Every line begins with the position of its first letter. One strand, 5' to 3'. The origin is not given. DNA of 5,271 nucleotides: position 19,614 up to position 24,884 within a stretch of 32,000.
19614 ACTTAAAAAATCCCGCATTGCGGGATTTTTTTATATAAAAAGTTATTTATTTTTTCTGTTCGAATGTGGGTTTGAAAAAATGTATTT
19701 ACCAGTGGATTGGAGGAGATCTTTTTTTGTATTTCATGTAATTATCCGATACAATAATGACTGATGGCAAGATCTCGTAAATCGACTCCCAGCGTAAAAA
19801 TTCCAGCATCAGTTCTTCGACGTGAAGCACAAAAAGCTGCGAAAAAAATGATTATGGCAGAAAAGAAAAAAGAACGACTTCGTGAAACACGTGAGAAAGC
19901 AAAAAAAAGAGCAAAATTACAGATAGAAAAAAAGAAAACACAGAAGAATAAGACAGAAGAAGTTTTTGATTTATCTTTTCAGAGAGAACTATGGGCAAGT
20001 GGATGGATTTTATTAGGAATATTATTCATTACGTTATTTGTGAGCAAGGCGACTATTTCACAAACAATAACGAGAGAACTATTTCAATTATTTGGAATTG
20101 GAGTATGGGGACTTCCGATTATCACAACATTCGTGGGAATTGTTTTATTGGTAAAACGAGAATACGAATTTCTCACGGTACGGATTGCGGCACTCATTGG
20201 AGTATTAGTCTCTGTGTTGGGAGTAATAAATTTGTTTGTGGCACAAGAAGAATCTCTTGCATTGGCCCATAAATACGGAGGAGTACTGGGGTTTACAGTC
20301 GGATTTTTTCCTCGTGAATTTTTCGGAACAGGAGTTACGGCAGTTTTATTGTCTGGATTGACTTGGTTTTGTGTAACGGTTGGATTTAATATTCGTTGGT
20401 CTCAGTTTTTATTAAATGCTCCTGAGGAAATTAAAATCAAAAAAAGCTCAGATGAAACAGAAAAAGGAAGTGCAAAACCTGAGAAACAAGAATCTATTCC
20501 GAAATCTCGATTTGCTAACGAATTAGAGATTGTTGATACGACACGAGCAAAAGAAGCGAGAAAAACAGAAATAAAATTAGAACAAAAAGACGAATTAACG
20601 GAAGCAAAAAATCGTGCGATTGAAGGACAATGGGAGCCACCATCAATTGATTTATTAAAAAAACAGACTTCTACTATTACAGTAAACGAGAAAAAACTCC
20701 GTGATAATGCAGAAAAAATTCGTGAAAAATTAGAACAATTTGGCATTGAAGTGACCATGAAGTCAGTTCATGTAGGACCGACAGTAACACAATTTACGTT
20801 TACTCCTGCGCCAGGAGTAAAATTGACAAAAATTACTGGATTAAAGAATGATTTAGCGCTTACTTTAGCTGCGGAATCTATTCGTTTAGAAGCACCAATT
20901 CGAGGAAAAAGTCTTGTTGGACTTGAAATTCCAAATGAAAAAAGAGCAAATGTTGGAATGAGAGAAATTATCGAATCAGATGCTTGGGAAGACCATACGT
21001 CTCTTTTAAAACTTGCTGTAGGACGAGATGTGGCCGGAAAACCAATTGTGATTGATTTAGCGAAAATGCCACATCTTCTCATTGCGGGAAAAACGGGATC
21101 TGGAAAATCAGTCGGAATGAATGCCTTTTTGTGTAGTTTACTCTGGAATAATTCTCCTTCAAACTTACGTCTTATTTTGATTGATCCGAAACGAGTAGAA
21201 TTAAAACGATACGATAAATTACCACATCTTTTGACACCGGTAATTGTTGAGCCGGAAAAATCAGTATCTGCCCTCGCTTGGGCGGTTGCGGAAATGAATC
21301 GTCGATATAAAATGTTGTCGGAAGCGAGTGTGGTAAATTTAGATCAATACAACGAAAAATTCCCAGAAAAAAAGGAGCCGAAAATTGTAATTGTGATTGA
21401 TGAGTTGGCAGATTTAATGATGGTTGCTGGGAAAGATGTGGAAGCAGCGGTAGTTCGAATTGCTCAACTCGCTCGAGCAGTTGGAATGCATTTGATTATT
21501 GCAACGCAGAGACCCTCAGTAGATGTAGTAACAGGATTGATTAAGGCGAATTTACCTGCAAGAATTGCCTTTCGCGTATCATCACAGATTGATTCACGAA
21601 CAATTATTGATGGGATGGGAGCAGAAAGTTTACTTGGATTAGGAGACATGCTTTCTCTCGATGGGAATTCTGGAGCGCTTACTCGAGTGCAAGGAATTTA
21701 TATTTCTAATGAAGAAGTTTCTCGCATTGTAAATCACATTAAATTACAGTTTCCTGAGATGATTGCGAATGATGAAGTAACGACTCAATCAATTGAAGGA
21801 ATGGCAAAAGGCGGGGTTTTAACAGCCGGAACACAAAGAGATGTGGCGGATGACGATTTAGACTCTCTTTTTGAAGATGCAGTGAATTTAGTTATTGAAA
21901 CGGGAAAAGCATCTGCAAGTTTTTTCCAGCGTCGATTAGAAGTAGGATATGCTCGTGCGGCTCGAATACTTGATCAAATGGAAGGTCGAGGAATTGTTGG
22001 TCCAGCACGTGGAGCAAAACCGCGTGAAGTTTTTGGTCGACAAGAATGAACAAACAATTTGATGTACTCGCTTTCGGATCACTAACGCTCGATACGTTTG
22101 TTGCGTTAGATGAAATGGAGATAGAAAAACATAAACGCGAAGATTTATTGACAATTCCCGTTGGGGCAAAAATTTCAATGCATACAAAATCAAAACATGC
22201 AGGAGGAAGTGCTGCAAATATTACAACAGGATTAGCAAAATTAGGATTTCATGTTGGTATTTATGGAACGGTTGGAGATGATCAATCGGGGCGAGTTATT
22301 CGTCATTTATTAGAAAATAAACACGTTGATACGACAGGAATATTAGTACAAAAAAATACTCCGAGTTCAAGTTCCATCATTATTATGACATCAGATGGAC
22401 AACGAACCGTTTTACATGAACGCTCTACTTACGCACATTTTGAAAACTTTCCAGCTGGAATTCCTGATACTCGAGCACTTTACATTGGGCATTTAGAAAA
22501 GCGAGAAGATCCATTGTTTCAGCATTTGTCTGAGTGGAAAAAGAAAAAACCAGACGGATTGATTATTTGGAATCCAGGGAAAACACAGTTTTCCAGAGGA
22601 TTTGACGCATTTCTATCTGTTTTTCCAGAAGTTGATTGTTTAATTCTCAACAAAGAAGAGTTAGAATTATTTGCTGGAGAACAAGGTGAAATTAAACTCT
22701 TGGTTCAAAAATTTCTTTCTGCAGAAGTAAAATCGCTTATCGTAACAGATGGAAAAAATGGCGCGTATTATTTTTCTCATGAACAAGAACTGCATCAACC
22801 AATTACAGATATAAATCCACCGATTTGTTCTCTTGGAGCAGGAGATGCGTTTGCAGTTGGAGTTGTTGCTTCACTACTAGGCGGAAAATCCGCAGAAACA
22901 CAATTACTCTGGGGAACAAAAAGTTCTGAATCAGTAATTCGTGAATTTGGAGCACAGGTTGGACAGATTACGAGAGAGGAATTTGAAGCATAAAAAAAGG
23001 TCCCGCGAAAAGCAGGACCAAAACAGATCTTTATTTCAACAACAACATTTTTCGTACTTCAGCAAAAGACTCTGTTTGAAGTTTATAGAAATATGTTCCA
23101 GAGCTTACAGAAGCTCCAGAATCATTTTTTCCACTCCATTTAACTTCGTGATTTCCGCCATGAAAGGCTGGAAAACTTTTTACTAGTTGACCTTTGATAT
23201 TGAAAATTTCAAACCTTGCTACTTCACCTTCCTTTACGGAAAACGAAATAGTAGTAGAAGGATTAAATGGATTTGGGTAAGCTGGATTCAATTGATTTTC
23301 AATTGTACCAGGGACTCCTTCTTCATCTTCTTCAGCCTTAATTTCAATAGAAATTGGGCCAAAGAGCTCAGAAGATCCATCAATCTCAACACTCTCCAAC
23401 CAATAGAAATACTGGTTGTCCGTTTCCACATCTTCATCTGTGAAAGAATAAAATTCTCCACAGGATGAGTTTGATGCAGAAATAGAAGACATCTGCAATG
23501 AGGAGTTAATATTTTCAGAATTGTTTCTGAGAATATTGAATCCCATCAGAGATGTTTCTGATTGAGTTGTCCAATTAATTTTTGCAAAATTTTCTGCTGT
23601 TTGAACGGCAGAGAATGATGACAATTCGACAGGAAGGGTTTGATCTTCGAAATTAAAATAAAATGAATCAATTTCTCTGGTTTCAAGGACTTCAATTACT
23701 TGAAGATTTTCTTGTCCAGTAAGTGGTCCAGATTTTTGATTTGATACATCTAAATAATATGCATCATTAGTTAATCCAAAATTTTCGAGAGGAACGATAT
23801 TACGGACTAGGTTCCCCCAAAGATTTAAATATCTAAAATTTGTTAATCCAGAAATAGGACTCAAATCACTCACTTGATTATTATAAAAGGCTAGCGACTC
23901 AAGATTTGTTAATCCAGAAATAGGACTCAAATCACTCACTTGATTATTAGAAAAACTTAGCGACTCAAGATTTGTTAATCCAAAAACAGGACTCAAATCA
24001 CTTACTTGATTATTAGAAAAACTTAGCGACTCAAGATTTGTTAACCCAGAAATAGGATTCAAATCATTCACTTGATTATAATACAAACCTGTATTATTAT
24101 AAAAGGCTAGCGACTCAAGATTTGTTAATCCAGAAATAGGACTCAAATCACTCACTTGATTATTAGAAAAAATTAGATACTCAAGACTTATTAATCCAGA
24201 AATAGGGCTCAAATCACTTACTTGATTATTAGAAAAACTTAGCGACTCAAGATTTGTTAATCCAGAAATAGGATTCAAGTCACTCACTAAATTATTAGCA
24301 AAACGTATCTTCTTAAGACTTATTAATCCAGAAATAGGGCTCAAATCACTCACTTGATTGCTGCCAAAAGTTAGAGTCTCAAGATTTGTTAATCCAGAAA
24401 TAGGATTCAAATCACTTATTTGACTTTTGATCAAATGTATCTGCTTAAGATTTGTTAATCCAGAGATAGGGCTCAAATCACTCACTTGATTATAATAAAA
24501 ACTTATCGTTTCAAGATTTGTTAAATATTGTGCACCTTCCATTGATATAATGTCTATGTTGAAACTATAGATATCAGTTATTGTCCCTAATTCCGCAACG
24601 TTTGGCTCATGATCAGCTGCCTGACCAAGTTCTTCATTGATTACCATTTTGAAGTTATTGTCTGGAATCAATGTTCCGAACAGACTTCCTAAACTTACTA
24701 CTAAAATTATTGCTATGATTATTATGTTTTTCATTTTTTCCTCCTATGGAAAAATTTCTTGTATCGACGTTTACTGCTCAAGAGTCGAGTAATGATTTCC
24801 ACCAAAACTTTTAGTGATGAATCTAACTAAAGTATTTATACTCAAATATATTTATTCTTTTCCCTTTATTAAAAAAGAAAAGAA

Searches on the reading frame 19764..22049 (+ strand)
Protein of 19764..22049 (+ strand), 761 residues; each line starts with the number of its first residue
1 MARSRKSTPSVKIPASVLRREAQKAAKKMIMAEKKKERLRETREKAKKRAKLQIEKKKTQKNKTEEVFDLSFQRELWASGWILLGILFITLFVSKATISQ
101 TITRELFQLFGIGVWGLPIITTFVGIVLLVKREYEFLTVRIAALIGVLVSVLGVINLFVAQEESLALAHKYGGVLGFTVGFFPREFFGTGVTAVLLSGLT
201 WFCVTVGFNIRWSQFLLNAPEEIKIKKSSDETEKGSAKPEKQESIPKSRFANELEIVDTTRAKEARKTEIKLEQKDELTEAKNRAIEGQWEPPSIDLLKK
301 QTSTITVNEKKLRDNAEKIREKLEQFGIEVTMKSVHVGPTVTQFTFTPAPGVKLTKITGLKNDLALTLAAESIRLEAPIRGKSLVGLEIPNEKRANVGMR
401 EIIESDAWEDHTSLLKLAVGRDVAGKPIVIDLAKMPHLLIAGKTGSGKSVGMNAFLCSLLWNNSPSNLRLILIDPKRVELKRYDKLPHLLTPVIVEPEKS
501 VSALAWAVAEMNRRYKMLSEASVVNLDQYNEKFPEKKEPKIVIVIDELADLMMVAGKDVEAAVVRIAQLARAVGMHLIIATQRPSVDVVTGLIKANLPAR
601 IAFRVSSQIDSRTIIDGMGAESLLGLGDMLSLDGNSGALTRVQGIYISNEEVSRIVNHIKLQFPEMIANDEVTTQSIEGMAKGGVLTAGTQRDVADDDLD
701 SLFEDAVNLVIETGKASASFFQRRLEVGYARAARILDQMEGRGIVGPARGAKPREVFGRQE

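Call 6: search_protein_families(library=pfam, proteins=[window:19764-22049:+], max_evalue=0.01)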
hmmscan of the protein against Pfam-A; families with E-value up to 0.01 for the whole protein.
window:19764-22049:+ (761 aa): 8 families
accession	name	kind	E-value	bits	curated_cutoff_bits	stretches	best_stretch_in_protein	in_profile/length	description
PF01580.24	FtsK_SpoIIIE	-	7.4e-61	205.8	24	1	400-586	3-221/221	FtsK/SpoIIIE family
PF17854.6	FtsK_alpha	-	8.5e-31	106.6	22.9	1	293-391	2-101/101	FtsK alpha domain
PF09397.16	FtsK_gamma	-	1.7e-26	92.2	30.6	1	698-757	2-61/63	Ftsk gamma domain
PF13491.11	FtsK_4TM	-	9.5e-09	35.6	23.1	1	106-216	58-167/171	4TM region of DNA translocase FtsK/SpoIIIE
PF12846.13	AAA_10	-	3.4e-06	26.8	27.5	0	435-478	21-60/362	AAA-like domain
PF01935.23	DUF87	-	4.6e-05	24.1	23.2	1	426-476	12-61/220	Helicase HerA, central domain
PF20703.3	nSTAND1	-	0.0012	19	27.1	1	420-579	18-157/379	Novel STAND NTPase 1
PF12280.13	BSMAP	-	0.0087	16.6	25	0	6-93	110-193/197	Brain specific membrane anchored protein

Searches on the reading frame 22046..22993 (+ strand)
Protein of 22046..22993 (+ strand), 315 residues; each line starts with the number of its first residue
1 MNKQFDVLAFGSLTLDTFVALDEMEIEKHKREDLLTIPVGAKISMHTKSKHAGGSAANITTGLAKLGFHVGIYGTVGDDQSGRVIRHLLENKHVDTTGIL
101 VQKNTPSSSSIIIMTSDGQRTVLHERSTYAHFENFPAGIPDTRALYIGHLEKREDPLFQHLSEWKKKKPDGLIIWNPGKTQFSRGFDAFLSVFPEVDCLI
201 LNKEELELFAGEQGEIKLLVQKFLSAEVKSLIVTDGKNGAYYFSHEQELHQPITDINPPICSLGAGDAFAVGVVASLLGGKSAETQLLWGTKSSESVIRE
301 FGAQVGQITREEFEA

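Call 6: search_protein_families(library=pfam, proteins=[window:22046-22993:+], max_evalue=0.01)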
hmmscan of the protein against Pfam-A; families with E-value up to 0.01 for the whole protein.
window:22046-22993:+ (315 aa): 1 family
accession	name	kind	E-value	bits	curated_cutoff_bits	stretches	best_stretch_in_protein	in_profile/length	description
PF00294.29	PfkB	-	6.6e-37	127.9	25.8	1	22-306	8-298/302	pfkB family carbohydrate kinase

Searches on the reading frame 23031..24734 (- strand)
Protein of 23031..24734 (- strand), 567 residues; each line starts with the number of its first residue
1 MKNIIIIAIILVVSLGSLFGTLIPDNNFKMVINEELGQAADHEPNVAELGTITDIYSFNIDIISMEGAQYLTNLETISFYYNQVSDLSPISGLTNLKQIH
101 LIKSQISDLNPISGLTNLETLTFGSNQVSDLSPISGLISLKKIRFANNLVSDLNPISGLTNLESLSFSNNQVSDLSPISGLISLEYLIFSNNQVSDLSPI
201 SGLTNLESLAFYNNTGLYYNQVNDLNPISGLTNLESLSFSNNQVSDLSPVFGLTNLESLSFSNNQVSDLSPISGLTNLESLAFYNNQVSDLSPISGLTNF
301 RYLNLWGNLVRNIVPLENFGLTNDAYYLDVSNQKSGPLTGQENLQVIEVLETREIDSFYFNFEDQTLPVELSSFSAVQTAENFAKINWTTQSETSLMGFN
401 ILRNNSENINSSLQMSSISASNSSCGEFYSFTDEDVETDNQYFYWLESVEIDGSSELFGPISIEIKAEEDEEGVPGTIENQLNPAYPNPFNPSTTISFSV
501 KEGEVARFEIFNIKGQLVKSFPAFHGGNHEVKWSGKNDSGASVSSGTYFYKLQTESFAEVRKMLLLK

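Call 6: search_protein_families(library=pfam, proteins=[window:23031-24734:-], max_evalue=0.01)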
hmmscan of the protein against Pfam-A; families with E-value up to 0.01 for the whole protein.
window:23031-24734:- (567 aa): 12 families
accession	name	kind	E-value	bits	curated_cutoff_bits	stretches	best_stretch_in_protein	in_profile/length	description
PF12799.13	LRR_4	-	1.8e-46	155.5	27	7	139-179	2-43/44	Leucine Rich repeats (2 copies)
PF13855.12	LRR_8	-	4.5e-13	49.2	27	0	255-309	2-60/61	Leucine rich repeat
PF14580.12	LRR_9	-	3.8e-10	40.1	30.5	2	54-145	25-117/175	Leucine-rich repeat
PF23598.1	LRR_14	-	1.5e-08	34.3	40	2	98-241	4-148/353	Leucine-rich repeat region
PF13860.13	FlgD_ig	-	2.3e-07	31.1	27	1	505-554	24-75/79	FlgD Ig-like domain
PF23211.1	LRR_LRWD1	-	8.2e-07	29.3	28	1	224-288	34-98/190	Leucine-rich repeat and WD repeat-containing protein 1, LRR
PF18962.6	Por_Secre_tail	-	1e-06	29.3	27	1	486-563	2-73/75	Secretion system C-terminal sorting domain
PF23952.1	LRR_EndoS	-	3.2e-06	27.8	27.9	0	97-192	26-116/116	Endo-beta-N-acetylglucosaminidase EndoS LRR domain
PF25019.1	LRR_R13L1-DRL21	-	9.7e-06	25.9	27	0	223-283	63-124/127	R13L1/DRL21 LRRs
PF13306.12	LRR_5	-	3.7e-05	24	27.7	1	112-216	19-125/127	BspA type Leucine rich repeat region (6 copies)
PF13585.12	CHU_C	-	4.6e-05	23.9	27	1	501-554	24-72/86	CHU_C Type IX secretion signal domain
PF00560.39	LRR_1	-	6.7e-05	22.7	20.6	0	233-249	1-17/23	Leucine Rich Repeat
